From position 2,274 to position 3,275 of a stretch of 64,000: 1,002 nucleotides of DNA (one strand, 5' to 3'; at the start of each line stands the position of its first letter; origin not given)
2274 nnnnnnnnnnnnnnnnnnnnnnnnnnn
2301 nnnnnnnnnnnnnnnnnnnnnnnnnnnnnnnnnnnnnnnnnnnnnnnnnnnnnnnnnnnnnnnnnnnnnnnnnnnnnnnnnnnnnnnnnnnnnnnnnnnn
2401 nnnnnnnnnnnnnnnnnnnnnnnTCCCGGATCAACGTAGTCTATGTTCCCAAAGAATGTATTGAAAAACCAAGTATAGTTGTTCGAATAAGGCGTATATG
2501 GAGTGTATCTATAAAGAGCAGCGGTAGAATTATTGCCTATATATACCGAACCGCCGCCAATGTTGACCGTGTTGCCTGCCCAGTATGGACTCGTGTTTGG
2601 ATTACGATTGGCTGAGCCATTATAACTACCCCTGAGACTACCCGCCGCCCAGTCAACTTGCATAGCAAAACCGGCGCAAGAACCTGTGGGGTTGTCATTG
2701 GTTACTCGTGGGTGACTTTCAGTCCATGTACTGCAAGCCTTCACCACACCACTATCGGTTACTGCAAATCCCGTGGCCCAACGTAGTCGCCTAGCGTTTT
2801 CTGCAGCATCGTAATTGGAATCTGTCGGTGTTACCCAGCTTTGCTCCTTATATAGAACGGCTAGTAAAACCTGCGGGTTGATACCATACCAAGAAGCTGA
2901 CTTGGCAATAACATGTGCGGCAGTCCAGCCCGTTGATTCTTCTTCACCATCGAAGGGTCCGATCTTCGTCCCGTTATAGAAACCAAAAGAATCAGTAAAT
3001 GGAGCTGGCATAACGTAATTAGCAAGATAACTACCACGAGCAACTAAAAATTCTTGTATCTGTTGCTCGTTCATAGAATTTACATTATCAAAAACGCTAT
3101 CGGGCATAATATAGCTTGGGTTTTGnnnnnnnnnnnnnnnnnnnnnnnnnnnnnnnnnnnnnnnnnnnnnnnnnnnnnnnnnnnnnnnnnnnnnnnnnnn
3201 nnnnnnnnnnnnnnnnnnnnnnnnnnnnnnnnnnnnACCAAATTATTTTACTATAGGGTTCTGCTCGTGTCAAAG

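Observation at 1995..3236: Shared triple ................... repeat module on two unrelated secreted proteins (here and on the S8 protease at 13330..15285), with nucleotide-level similarity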

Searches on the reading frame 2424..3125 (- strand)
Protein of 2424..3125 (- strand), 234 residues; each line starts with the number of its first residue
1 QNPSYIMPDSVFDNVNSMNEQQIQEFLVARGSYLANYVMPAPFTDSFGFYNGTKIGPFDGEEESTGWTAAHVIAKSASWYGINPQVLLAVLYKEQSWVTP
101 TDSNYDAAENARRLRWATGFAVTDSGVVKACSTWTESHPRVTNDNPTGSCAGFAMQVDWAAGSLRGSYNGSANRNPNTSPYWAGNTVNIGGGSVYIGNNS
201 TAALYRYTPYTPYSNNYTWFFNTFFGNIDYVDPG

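Call 12: find_homologous_proteins(query=window:2424-3125:-)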
Query seq(234 aa) (234 aa): 18 proteins with E <= 0.001 among 342 candidates.
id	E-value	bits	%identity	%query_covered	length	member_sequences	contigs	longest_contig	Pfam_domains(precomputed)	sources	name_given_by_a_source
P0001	9.7e-157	538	100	100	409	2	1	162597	PF18885.7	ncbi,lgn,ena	ncbi:MAG: hypothetical protein WCP14_02345 [bacterium]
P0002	1.7e-90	321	65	98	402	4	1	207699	PF18885.7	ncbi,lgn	ncbi:MAG: hypothetical protein WC437_02480 [Patescibacteria group bacterium]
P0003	1.5e-88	315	64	100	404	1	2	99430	PF18885.7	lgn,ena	-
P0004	3.7e-88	313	63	98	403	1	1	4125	PF18885.7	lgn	-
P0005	6.5e-88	313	65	98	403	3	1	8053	PF18885.7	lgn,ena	-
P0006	2.2e-70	255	56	99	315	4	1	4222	PF18885.7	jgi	jgi:hypothetical protein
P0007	1.5e-56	210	48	98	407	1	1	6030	PF18885.7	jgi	-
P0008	2.4e-55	206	48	98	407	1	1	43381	PF18885.7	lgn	-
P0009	1.0e-53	200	49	97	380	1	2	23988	-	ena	-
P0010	1.7e-53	200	50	95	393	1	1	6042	-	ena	-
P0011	1.5e-52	197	49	96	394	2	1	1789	-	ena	-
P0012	1.0e-49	187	46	99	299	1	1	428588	-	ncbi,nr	ncbi:MAG: hypothetical protein Q7S53_00170, partial [bacterium]|nr:hypothetical protein [bacterium]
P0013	3.1e-40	156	46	76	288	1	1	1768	-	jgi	-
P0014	9.7e-35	138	44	75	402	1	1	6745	PF18885.7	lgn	-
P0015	4.7e-23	100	38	95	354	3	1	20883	PF13205.13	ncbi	ncbi:MAG: Ig-like domain-containing domain, partial [Thermoleophilia bacterium]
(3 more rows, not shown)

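Call 24: find_encoding_contigs(protein=P0002, flank=10000, max_places=2)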
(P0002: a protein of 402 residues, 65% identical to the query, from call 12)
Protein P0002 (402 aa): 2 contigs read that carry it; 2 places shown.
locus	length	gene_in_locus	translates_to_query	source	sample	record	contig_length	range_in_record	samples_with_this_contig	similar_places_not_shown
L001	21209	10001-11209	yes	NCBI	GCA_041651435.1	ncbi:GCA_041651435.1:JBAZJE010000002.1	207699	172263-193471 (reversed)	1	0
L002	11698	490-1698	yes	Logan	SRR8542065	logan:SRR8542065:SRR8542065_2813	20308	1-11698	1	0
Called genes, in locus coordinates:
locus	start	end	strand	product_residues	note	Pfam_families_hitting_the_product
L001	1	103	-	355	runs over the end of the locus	PF02463:SMC_N, PF13175:AAA_15, PF13476:AAA_23, PF13514:AAA_27 (weak), PF13304:AAA_21 (weak)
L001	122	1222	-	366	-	PF00712:DNA_pol3_beta, PF02767:DNA_pol3_beta_2, PF02768:DNA_pol3_beta_3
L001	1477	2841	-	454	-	PF11638:DnaA_N, PF01695:IstB_IS21 (weak), PF00308:Bac_DnaA, PF12775:AAA_7 (weak), PF00004:AAA, PF01637:ATPase_2 (weak), PF08299:Bac_DnaA_C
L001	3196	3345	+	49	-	PF00468:Ribosomal_L34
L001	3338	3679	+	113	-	PF00825:Ribonuclease_P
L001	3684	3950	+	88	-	PF01809:YidD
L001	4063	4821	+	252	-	PF02096:60KD_IMP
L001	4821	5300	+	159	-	PF01424:R3H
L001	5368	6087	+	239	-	PF00483:NTP_transferase, PF12804:NTP_transf_3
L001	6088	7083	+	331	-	PF01073:3Beta_HSD, PF01370:Epimerase, PF02719:Polysacc_synt_2, PF04321:RmlD_sub_bind, PF07993:NAD_binding_4, PF16363:GDP_Man_Dehyd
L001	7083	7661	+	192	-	PF00908:dTDP_sugar_isom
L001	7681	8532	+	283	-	PF01370:Epimerase, PF04321:RmlD_sub_bind, PF01073:3Beta_HSD, PF02719:Polysacc_synt_2, PF07993:NAD_binding_4 (weak), PF16363:GDP_Man_Dehyd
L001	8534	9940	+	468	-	PF00483:NTP_transferase, PF12804:NTP_transf_3 (weak), PF22640:ManC_GMP_beta-helix, PF01050:MannoseP_isomer, PF07883:Cupin_2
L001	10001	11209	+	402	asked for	PF18885:DUF5648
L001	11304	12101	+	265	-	PF01061:ABC2_membrane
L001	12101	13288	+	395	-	PF00005:ABC_tran, PF13175:AAA_15 (weak), PF13304:AAA_21 (faint), PF14524:Wzt_C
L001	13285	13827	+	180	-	PF00132:Hexapep, PF14602:Hexapep_2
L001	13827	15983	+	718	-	PF00535:Glycos_transf_2, PF10111:Glyco_tranf_2_2, PF13641:Glyco_tranf_2_3, PF13712:Glyco_tranf_2_5 (weak), PF00534:Glycos_transf_1 (weak), PF13692:Glyco_trans_1_4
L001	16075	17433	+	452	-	-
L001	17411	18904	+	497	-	-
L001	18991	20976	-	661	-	-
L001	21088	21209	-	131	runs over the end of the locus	PF04138:GtrA_DPMS_TM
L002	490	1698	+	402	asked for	PF18885:DUF5648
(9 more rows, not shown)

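Call 25: find_encoding_contigs(protein=P0003, flank=10000, max_places=2)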
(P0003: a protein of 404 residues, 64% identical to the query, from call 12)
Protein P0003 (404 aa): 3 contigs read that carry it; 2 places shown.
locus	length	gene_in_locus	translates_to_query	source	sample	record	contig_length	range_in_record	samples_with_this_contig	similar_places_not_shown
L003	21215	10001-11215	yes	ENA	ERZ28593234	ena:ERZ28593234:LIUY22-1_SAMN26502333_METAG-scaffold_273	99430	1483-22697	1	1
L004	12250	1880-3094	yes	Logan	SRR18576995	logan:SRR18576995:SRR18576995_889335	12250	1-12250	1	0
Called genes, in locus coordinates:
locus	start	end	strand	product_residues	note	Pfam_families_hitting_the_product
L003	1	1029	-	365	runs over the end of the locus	PF00712:DNA_pol3_beta, PF02767:DNA_pol3_beta_2, PF02768:DNA_pol3_beta_3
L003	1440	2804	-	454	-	PF11638:DnaA_N, PF00308:Bac_DnaA, PF01637:ATPase_2 (weak), PF01695:IstB_IS21, PF00004:AAA (weak), PF13401:AAA_22 (faint), PF08299:Bac_DnaA_C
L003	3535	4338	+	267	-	PF02096:60KD_IMP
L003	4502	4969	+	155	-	PF01424:R3H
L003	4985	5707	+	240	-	PF00483:NTP_transferase, PF12804:NTP_transf_3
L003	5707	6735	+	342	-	PF01073:3Beta_HSD, PF01370:Epimerase, PF02719:Polysacc_synt_2, PF04321:RmlD_sub_bind, PF07993:NAD_binding_4, PF13460:NAD_binding_10, PF16363:GDP_Man_Dehyd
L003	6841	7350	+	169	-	PF00908:dTDP_sugar_isom, PF14667:Polysacc_synt_C (weak)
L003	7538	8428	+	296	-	PF01370:Epimerase, PF04321:RmlD_sub_bind, PF01073:3Beta_HSD, PF02719:Polysacc_synt_2, PF16363:GDP_Man_Dehyd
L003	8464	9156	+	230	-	PF00535:Glycos_transf_2, PF13641:Glyco_tranf_2_3 (weak)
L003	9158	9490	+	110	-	PF10066:DUF2304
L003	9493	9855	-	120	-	-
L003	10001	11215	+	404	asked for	PF18885:DUF5648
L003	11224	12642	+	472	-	-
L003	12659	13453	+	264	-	PF01061:ABC2_membrane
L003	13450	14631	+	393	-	PF00005:ABC_tran, PF13304:AAA_21 (faint), PF14524:Wzt_C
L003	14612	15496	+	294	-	PF13578:Methyltransf_24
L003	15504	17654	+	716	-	PF00535:Glycos_transf_2, PF13641:Glyco_tranf_2_3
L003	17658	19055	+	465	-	PF00534:Glycos_transf_1, PF13692:Glyco_trans_1_4 (weak)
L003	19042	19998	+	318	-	PF00535:Glycos_transf_2, PF10111:Glyco_tranf_2_2, PF13641:Glyco_tranf_2_3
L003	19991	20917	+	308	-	PF00535:Glycos_transf_2, PF10111:Glyco_tranf_2_2, PF13641:Glyco_tranf_2_3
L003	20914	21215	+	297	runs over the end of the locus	PF03808:Glyco_tran_WecG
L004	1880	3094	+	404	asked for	PF18885:DUF5648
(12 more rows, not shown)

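Call 39: search_protein_representatives(protein=window:2424-3125:-)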
Query: 234 residues. Proteins with E-value up to 0.001 (for the whole library): 1409; up to 1e-10: 116; up to 1e-30: 11. The best 150 are listed.
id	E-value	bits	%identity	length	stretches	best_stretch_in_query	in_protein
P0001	3.1e-157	537.8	100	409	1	1-234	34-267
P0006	7.2e-71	255.0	62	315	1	2-231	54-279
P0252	4.2e-49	183.7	51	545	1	20-229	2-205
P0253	2.3e-48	181.3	49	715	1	4-228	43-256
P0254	3.3e-46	174.2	48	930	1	4-225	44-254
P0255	5.8e-44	166.9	48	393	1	2-230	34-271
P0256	9.9e-41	156.3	44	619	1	4-225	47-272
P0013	1.0e-40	156.3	49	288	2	47-226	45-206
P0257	1.9e-36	142.3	43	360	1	2-231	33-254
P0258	2.6e-32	128.7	45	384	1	2-230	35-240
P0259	1.8e-31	126.0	49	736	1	2-228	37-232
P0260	1.6e-27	113.0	46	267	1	2-217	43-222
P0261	3.3e-27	112.0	48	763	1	2-225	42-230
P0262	4.8e-27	111.5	44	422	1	5-223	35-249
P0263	1.4e-26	110.0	40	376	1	2-225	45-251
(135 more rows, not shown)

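Call 42: find_encoding_contigs(protein=P0008, flank=10000, max_places=1)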
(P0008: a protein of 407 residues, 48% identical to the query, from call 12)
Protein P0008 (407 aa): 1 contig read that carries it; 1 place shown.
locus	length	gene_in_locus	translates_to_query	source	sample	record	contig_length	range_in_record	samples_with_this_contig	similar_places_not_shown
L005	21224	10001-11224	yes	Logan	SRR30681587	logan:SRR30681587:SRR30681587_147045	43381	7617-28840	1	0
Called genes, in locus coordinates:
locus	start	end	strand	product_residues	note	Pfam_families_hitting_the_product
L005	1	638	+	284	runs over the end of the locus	PF01370:Epimerase, PF04321:RmlD_sub_bind, PF01073:3Beta_HSD, PF02719:Polysacc_synt_2, PF16363:GDP_Man_Dehyd, PF07993:NAD_binding_4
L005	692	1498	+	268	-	PF00456:Transketolase_N, PF13292:DXP_synthase_N, PF00676:E1_dh, PF02775:TPP_enzyme_C (faint)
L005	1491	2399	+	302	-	PF02779:Transket_pyr, PF02780:Transketolase_C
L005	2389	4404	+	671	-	PF01073:3Beta_HSD, PF01370:Epimerase, PF16363:GDP_Man_Dehyd, PF00535:Glycos_transf_2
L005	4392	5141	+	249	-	PF02353:CMAS (weak), PF08003:Methyltransf_9 (weak), PF13489:Methyltransf_23, PF05175:MTS, PF13649:Methyltransf_25, PF13847:Methyltransf_31, PF08241:Methyltransf_11, PF08242:Methyltransf_12, +2 more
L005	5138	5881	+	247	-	PF13489:Methyltransf_23, PF07021:MetW (weak), PF13847:Methyltransf_31, PF08241:Methyltransf_11, PF08242:Methyltransf_12, PF13649:Methyltransf_25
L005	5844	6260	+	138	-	PF04138:GtrA_DPMS_TM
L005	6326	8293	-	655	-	-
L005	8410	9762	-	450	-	-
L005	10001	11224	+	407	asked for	PF18885:DUF5648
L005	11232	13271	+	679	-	PF05548:Peptidase_M11, PF18885:DUF5648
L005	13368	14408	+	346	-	PF00106:adh_short (weak), PF01370:Epimerase, PF02719:Polysacc_synt_2, PF05368:NmrA, PF01073:3Beta_HSD, PF13460:NAD_binding_10, PF16363:GDP_Man_Dehyd, PF08485:Polysacc_syn_2C, +4 more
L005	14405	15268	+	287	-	PF01370:Epimerase, PF04321:RmlD_sub_bind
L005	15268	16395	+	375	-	PF02350:Epimerase_2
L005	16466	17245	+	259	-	PF01061:ABC2_membrane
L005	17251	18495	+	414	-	PF13175:AAA_15 (faint), PF00005:ABC_tran, PF14524:Wzt_C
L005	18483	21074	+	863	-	PF00535:Glycos_transf_2, PF10111:Glyco_tranf_2_2, PF00534:Glycos_transf_1, PF13692:Glyco_trans_1_4, PF20706:GT4-conflict (faint)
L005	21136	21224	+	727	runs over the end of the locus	PF00535:Glycos_transf_2, PF10111:Glyco_tranf_2_2, PF13641:Glyco_tranf_2_3, PF20706:GT4-conflict, PF00534:Glycos_transf_1, PF13692:Glyco_trans_1_4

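Call 43: find_encoding_contigs(protein=P0009, flank=10000, max_places=1)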
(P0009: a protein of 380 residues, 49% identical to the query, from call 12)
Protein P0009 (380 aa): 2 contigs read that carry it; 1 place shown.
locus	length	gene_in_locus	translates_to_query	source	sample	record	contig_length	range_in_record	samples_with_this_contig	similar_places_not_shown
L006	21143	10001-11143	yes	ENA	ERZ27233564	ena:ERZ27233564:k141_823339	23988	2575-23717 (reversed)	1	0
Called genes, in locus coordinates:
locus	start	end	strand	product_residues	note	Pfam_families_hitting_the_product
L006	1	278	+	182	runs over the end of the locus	?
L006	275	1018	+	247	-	PF00483:NTP_transferase, PF12804:NTP_transf_3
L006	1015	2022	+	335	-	PF01073:3Beta_HSD, PF01370:Epimerase, PF02719:Polysacc_synt_2, PF04321:RmlD_sub_bind, PF07993:NAD_binding_4, PF13460:NAD_binding_10, PF16363:GDP_Man_Dehyd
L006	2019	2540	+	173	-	PF00908:dTDP_sugar_isom, PF14667:Polysacc_synt_C (weak)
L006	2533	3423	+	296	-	PF01370:Epimerase, PF04321:RmlD_sub_bind, PF01073:3Beta_HSD, PF02719:Polysacc_synt_2, PF16363:GDP_Man_Dehyd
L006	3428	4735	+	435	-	PF01943:Polysacc_synt, PF13440:Polysacc_synt_3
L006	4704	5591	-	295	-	PF13641:Glyco_tranf_2_3, PF00535:Glycos_transf_2, PF10111:Glyco_tranf_2_2, PF13712:Glyco_tranf_2_5 (weak), PF13632:Glyco_trans_2_3 (weak), PF02709:Glyco_transf_7C (weak)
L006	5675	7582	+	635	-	PF05257:CHAP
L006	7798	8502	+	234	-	PF00535:Glycos_transf_2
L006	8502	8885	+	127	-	PF10066:DUF2304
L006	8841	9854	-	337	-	PF00535:Glycos_transf_2, PF10111:Glyco_tranf_2_2 (weak), PF13641:Glyco_tranf_2_3, PF13632:Glyco_trans_2_3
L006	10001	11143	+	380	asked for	-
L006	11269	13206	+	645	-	PF24677:DUF7657, PF24672:DUF7654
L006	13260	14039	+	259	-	PF01061:ABC2_membrane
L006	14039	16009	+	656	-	PF00005:ABC_tran, PF13304:AAA_21 (faint), PF14524:Wzt_C, PF00535:Glycos_transf_2 (weak)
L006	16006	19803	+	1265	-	PF13439:Glyco_transf_4, PF13579:Glyco_trans_4_4 (faint), PF08241:Methyltransf_11, PF00535:Glycos_transf_2, PF13641:Glyco_tranf_2_3 (weak), PF00535:Glycos_transf_2, PF10111:Glyco_tranf_2_2 (weak), PF13641:Glyco_tranf_2_3, +1 more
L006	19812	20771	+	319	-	PF00535:Glycos_transf_2, PF10111:Glyco_tranf_2_2, PF13641:Glyco_tranf_2_3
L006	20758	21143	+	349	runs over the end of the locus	PF00535:Glycos_transf_2, PF10111:Glyco_tranf_2_2, PF13641:Glyco_tranf_2_3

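Call 44: find_encoding_contigs(protein=P0012, flank=10000, max_places=1)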
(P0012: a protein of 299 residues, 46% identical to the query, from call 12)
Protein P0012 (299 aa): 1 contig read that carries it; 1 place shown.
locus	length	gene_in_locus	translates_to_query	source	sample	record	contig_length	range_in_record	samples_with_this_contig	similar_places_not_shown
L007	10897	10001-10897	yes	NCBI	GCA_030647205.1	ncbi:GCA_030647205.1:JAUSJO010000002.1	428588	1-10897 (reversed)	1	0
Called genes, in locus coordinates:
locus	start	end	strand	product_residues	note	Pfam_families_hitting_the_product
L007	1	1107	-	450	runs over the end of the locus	PF03446:NAD_binding_2 (faint), PF03721:UDPG_MGDP_dh_N, PF00984:UDPG_MGDP_dh, PF03720:UDPG_MGDP_dh_C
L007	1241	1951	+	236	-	PF00535:Glycos_transf_2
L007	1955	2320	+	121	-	PF10066:DUF2304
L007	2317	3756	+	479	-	PF02310:B12-binding, PF04055:Radical_SAM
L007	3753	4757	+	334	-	PF00535:Glycos_transf_2, PF10111:Glyco_tranf_2_2, PF13641:Glyco_tranf_2_3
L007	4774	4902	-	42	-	-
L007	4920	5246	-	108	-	-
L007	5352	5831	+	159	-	PF08660:Alg14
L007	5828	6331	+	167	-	PF04101:Glyco_tran_28_C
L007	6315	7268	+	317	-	PF03706:LPG_synthase_TM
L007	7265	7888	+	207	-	PF02353:CMAS (weak), PF05219:DREV, PF13489:Methyltransf_23, PF07021:MetW, PF13847:Methyltransf_31, PF08241:Methyltransf_11, PF08242:Methyltransf_12, PF13649:Methyltransf_25, +1 more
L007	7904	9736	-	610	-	-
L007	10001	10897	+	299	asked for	?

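Call 45: find_encoding_contigs(protein=P0001, flank=10000, max_places=2)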
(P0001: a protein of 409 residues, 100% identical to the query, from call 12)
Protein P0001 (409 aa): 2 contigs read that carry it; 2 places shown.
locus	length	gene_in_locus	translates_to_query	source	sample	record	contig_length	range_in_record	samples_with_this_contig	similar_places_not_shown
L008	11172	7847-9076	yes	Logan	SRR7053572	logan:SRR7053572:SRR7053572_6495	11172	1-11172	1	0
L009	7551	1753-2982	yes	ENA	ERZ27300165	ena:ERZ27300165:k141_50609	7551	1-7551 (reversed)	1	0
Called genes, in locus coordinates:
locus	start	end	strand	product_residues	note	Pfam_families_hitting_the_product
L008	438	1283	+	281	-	PF01370:Epimerase, PF04321:RmlD_sub_bind, PF07993:NAD_binding_4 (faint), PF01073:3Beta_HSD, PF02719:Polysacc_synt_2, PF16363:GDP_Man_Dehyd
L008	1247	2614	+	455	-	PF19484:DUF6020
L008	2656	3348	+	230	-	PF00535:Glycos_transf_2, PF13641:Glyco_tranf_2_3 (faint)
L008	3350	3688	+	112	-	PF10066:DUF2304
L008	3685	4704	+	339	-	PF13439:Glyco_transf_4, PF13579:Glyco_trans_4_4, PF20706:GT4-conflict (weak), PF00534:Glycos_transf_1, PF13692:Glyco_trans_1_4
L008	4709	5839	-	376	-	PF02350:Epimerase_2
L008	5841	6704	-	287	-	PF01370:Epimerase, PF04321:RmlD_sub_bind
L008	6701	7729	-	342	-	PF01073:3Beta_HSD, PF01370:Epimerase, PF02719:Polysacc_synt_2, PF04321:RmlD_sub_bind, PF05368:NmrA, PF13460:NAD_binding_10, PF16363:GDP_Man_Dehyd, PF08485:Polysacc_syn_2C, +2 more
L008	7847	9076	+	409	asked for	PF18885:DUF5648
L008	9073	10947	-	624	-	-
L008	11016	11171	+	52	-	?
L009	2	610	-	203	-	?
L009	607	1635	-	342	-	PF01073:3Beta_HSD, PF01370:Epimerase, PF02719:Polysacc_synt_2, PF04321:RmlD_sub_bind, PF05368:NmrA, PF13460:NAD_binding_10, PF16363:GDP_Man_Dehyd, PF08485:Polysacc_syn_2C, +2 more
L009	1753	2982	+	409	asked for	PF18885:DUF5648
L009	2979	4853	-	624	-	-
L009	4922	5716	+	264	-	PF01061:ABC2_membrane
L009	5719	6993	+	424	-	PF13175:AAA_15 (weak), PF00005:ABC_tran, PF14524:Wzt_C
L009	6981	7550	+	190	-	?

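Call 52: search_protein_families(library=pfam, proteins=[L005:11232-13268:+, P0009], max_evalue=0.01)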
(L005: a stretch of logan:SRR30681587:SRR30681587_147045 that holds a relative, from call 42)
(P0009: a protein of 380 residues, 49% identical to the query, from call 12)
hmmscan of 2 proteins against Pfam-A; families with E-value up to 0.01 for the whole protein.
L005:11232-13268:+ (679 aa): 3 families
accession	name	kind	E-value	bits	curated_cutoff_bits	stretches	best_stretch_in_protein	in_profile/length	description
PF18885.6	DUF5648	-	9.2e-29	100.8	25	1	538-676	1-132/134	Domain of unknown function (DUF5648)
PF05548.17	Peptidase_M11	-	1.4e-10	41.2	21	1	203-403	2-197/303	Gametolysin peptidase M11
PF13688.12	Reprolysin_5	-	0.0099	16.6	27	1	223-341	24-155/196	Metallo-peptidase family M12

P0009 (380 aa): 0 families
